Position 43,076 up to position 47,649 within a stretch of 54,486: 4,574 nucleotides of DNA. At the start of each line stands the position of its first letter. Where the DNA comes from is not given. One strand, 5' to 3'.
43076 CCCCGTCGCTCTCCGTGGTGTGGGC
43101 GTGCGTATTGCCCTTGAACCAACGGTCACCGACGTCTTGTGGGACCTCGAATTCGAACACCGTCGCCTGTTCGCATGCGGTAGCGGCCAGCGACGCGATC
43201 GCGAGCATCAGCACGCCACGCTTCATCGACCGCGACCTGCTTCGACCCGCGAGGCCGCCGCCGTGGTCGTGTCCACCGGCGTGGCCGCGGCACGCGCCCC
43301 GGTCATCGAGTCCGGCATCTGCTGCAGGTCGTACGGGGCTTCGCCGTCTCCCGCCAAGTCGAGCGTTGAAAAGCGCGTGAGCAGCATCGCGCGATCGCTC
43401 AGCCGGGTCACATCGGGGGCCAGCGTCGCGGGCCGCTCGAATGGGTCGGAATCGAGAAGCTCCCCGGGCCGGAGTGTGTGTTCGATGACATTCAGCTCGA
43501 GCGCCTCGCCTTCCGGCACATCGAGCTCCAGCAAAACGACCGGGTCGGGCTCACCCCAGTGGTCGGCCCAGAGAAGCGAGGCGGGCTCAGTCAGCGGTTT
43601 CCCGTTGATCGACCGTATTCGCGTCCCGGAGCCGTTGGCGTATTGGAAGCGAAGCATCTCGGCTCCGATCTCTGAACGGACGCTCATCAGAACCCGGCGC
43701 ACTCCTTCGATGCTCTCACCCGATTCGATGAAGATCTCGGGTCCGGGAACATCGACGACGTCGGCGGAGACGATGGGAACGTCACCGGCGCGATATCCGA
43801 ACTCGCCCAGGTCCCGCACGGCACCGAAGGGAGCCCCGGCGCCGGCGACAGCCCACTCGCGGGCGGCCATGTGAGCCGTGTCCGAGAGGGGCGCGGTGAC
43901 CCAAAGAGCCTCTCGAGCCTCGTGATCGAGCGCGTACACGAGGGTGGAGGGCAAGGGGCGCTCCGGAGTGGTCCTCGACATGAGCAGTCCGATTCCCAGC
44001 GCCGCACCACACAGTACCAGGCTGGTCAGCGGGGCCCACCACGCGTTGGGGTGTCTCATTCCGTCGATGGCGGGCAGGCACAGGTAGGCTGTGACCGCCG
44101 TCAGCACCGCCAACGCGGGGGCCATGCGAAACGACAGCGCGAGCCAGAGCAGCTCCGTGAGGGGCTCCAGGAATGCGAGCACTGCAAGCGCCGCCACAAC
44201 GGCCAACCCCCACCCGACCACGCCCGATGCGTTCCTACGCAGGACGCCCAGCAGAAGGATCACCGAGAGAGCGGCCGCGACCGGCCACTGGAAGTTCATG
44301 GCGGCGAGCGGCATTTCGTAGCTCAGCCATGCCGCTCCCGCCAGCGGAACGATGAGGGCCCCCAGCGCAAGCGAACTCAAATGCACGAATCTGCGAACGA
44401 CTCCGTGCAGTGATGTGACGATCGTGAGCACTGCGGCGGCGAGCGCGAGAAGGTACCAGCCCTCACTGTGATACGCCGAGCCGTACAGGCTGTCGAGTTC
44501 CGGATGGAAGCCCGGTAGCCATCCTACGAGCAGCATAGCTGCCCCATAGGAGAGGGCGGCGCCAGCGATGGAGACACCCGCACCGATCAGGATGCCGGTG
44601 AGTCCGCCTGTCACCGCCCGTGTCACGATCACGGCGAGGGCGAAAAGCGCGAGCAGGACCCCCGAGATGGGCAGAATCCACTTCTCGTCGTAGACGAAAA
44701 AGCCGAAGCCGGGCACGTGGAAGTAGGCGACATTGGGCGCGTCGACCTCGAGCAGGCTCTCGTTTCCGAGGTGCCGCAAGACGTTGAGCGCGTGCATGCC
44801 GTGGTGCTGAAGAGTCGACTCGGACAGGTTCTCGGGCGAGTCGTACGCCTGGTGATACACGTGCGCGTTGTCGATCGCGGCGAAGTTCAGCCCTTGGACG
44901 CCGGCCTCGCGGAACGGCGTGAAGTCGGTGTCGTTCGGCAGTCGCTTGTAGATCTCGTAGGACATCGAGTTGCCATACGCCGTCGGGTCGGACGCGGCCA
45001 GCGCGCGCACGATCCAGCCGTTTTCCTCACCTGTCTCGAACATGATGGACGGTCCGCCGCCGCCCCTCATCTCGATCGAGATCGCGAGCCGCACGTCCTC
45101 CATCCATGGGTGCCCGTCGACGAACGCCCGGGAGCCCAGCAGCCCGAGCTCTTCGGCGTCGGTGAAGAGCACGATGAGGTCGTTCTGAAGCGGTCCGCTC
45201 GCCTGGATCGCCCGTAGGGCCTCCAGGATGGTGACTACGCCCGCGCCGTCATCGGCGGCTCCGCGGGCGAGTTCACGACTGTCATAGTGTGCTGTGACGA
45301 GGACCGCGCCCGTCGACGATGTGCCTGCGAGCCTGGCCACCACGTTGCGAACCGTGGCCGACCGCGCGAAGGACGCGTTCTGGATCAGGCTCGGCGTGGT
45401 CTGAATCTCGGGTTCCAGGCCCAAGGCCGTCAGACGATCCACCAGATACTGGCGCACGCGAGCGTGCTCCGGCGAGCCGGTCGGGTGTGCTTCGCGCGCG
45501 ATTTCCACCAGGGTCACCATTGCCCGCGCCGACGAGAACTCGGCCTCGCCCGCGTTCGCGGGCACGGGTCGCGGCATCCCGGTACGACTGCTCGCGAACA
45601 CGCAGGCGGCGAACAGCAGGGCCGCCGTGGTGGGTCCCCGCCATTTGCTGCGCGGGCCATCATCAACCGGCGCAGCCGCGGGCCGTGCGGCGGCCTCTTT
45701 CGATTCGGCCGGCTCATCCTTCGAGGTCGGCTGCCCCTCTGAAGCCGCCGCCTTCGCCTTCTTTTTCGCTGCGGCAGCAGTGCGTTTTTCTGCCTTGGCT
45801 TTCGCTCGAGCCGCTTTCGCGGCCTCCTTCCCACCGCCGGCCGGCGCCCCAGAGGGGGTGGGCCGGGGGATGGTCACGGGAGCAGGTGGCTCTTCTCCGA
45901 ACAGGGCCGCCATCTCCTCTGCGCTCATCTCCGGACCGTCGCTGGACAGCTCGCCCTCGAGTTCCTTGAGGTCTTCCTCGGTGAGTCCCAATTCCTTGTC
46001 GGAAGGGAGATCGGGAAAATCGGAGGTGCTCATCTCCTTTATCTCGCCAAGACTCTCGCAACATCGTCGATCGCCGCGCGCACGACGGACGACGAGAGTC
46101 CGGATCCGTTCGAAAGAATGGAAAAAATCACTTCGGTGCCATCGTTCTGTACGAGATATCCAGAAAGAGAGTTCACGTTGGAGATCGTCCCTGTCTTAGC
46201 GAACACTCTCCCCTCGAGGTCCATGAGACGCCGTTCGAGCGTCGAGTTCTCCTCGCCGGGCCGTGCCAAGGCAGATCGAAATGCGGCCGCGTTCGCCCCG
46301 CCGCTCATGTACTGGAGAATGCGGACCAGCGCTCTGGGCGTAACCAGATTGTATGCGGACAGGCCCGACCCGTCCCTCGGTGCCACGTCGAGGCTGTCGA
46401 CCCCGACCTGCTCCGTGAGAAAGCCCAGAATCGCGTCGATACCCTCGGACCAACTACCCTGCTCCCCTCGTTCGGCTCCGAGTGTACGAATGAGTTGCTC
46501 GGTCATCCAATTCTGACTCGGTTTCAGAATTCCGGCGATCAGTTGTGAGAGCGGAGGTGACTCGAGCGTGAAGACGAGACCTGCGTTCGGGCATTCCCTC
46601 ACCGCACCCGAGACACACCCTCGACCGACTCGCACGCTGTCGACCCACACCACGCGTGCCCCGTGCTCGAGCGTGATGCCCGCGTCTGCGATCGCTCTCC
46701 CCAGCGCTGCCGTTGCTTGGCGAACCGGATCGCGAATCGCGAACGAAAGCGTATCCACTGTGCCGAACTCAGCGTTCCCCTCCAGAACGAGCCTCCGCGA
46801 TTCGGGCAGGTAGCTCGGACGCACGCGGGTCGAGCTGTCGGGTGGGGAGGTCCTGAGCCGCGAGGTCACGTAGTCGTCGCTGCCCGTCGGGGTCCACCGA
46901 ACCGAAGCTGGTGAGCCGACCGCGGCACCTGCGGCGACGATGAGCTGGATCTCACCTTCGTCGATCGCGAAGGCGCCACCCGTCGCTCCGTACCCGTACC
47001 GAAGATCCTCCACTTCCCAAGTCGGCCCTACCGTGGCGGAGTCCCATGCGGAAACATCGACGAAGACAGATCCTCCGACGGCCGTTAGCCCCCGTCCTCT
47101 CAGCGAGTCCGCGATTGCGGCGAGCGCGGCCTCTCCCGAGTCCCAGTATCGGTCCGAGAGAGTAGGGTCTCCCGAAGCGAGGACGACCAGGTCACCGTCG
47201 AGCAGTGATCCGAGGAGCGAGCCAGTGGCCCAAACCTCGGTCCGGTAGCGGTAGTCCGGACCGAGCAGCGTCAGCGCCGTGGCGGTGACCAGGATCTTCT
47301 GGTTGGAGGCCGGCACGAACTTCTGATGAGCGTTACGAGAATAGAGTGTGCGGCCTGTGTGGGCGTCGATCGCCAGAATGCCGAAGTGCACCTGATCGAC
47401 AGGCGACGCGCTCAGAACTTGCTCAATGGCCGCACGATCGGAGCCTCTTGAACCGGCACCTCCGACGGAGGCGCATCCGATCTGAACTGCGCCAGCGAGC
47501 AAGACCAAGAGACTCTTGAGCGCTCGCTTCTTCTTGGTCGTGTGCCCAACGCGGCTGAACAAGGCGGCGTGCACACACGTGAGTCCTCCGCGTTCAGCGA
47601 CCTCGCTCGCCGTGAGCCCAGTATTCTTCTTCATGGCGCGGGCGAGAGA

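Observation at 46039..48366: One ORF joins a receiver-like/AraC DNA-binding module to a complete PBP4 (DacB) domain through a single TM helix: candidate membrane-tethered cell-wall or beta-lactam-sensing transcription factor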

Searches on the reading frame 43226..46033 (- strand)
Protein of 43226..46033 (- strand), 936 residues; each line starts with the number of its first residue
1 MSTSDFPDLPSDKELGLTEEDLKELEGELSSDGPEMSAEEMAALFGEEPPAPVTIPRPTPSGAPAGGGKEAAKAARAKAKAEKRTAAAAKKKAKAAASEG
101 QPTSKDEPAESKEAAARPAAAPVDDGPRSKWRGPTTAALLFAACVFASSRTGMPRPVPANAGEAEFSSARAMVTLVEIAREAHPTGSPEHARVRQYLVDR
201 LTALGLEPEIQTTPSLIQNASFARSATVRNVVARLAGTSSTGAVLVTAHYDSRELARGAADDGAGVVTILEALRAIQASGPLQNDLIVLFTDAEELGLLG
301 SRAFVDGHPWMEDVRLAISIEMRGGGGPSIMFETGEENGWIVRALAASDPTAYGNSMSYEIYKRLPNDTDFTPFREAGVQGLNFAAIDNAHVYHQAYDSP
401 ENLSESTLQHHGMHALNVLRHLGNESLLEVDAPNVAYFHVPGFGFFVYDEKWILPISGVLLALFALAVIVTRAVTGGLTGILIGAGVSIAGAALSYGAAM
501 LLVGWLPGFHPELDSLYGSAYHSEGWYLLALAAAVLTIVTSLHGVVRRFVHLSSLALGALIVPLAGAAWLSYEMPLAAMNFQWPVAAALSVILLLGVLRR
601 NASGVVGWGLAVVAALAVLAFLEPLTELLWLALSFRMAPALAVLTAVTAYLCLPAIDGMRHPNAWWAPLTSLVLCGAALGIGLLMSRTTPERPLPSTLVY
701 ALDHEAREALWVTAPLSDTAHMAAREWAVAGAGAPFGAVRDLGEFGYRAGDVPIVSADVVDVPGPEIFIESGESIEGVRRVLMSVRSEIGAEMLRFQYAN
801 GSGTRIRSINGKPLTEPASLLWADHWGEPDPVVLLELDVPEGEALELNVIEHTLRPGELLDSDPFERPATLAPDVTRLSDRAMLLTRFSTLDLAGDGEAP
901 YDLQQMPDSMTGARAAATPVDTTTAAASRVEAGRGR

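Call 18: search_protein_families(library=pfam, proteins=[window:43226-46033:-], max_evalue=0.01)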
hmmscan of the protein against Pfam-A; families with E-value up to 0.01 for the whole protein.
window:43226-46033:- (936 aa): 3 families
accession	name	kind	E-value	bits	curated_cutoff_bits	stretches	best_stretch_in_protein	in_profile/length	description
PF04389.22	Peptidase_M28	-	1.4e-45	155.8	21.3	1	230-417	1-191/193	Peptidase family M28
PF01546.33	Peptidase_M20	-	8.5e-09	36.1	24.6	1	256-309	30-84/206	Peptidase family M20/M25/M40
PF05343.19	Peptidase_M42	-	0.00042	19.9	23.2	1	258-306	131-178/292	M42 glutamyl aminopeptidase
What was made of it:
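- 43223..46033 (-): Downstream operon partner: 936-aa membrane M28 peptidase, starting 5 nt after the fusion's stop. Pfam Peptidase_M28 at 155.8 bits (call 18).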

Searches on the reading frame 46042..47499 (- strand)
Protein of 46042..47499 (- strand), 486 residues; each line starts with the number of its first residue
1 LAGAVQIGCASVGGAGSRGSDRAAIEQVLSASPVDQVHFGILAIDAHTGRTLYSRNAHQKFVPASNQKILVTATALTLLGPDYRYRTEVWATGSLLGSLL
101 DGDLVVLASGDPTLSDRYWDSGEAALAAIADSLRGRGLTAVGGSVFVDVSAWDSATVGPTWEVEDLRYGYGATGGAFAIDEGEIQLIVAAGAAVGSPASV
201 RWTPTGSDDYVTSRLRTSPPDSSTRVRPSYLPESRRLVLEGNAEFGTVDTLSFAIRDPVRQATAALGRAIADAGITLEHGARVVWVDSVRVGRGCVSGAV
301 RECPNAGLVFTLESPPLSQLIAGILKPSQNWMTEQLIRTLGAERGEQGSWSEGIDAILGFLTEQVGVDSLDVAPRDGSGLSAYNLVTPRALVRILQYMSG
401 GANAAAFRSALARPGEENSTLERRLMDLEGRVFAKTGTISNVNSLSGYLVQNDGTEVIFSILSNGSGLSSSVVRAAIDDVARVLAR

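Call 12: search_solved_structures(query=window:46042-47499:-, max_evalue=0.00001, show_alignments=1)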
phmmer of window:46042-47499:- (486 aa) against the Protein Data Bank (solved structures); distinct sequences matched with E-value up to 0.00001: 6.
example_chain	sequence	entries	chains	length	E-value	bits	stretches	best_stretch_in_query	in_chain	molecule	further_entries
2ex2_A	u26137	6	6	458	5.8e-36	127.8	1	56-461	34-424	Penicillin-binding protein 4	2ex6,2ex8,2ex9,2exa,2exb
1w5d_A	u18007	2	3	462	4.5e-35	124.8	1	25-466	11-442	PENICILLIN-BINDING PROTEIN | D-alanyl-D-alanine carboxypeptidase DacC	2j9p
2wke_A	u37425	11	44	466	6.4e-32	114.4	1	25-474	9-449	D-ALANYL-D-ALANINE CARBOXYPEPTIDASE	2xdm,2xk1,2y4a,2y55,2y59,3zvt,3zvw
3zcz_A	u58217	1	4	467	6.9e-32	114.3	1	25-474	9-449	D-ALANYL-D-ALANINE CARBOXYPEPTIDASE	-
1w79_A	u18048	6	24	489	8.8e-32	114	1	25-474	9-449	D-alanyl-D-alanine carboxypeptidase | D-ALANYL-D-ALANINE CARBOXYPEPTIDASE,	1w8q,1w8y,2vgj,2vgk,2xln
3a3d_A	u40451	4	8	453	6.1e-21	78.2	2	312-467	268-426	Penicillin-binding protein 4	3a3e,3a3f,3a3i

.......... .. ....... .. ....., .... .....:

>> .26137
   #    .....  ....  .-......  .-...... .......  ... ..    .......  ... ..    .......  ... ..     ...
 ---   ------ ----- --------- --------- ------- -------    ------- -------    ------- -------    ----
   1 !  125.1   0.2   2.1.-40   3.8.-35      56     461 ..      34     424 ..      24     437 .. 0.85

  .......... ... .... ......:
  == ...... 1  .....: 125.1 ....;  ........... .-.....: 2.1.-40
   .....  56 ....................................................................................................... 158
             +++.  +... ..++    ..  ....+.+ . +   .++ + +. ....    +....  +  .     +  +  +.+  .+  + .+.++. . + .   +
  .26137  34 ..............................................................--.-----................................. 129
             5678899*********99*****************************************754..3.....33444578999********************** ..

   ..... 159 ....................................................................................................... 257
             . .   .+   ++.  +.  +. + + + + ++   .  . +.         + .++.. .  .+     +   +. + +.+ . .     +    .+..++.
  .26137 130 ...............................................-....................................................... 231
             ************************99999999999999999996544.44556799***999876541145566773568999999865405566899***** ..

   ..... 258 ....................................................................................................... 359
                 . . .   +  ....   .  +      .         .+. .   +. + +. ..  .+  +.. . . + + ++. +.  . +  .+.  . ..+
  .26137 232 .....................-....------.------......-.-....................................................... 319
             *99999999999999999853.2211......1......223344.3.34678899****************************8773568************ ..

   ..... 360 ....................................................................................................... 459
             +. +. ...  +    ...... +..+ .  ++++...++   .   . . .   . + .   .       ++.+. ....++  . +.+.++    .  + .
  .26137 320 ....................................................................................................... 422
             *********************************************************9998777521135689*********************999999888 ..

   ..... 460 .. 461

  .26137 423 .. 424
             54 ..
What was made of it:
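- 47296..47307 (-): SxxK motif, S354-N-Q-K357. Aligns to PASTQK of E. coli PBP4 (call 12).
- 46510..46518 (-): SxN motif, S617-Q-N619. Aligns to SDN of E. coli PBP4 (call 12).
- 46189..46197 (-): KTG motif, K724-T-G726. Aligns to KTG of E. coli PBP4 (call 12).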
